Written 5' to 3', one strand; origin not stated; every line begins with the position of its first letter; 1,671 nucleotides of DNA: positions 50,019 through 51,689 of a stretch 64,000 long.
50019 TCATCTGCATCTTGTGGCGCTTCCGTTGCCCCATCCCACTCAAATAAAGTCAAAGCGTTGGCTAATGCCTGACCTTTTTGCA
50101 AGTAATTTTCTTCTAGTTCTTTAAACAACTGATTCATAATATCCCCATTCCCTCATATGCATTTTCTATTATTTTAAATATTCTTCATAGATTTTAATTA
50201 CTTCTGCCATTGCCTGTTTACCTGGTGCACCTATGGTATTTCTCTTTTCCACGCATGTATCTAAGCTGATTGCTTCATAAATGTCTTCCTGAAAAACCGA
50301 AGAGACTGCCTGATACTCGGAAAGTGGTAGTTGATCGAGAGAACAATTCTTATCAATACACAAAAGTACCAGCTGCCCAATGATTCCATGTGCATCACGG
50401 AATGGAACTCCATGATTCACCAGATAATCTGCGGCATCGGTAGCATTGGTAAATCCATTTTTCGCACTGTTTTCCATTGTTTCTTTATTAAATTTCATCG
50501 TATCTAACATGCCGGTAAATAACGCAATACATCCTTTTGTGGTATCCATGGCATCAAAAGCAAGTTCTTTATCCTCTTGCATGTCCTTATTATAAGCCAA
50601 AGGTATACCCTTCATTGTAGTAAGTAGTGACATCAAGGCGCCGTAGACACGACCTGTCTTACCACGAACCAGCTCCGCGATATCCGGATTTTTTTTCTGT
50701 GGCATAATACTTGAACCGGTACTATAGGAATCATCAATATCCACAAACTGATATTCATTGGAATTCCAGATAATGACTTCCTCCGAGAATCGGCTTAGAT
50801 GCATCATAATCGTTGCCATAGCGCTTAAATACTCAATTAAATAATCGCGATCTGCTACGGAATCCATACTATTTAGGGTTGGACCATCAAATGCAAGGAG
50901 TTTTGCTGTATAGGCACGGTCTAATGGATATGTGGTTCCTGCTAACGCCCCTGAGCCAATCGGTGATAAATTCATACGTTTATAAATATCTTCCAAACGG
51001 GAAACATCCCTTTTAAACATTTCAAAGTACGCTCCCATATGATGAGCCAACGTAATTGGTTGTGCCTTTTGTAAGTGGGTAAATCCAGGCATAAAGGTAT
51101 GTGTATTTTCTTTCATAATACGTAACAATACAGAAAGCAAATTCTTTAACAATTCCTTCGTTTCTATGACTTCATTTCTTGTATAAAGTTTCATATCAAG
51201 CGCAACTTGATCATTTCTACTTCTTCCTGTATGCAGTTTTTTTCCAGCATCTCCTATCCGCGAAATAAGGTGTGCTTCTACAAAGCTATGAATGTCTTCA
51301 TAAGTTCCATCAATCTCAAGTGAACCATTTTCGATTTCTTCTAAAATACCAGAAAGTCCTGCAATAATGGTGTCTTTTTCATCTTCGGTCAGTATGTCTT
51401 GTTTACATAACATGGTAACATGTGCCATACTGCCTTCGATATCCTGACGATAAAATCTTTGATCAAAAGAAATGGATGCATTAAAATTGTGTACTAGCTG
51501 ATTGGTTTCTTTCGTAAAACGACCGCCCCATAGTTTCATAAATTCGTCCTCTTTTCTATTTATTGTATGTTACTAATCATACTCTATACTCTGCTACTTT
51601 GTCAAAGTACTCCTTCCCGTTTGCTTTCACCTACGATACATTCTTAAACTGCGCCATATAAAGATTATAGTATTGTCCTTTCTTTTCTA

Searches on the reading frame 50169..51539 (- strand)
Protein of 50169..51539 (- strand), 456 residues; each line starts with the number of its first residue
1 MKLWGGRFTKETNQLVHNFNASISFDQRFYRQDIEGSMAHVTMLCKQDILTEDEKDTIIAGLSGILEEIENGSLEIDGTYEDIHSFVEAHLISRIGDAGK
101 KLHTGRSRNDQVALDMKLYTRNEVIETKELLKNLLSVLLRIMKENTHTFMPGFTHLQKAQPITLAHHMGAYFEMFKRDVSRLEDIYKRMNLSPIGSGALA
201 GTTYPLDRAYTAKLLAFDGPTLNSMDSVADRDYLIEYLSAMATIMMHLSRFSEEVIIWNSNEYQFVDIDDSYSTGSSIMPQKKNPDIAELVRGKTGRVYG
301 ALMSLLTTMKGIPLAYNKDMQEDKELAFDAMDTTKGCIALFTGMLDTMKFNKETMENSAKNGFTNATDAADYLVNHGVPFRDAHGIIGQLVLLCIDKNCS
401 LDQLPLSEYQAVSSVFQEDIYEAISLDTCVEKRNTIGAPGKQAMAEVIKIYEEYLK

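Call 72: search_protein_families(library=pfam, proteins=[window:50169-51539:-], max_evalue=0.00001)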
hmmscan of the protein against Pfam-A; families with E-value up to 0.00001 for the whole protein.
window:50169-51539:- (456 aa): 2 families
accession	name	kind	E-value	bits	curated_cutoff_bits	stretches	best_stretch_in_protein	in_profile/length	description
PF00206.25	Lyase_1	-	5.8e-75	253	27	1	6-300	1-312/312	Lyase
PF14698.11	ASL_C2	-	3.8e-28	98.2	27.3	1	363-431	1-69/69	Argininosuccinate lyase C-terminal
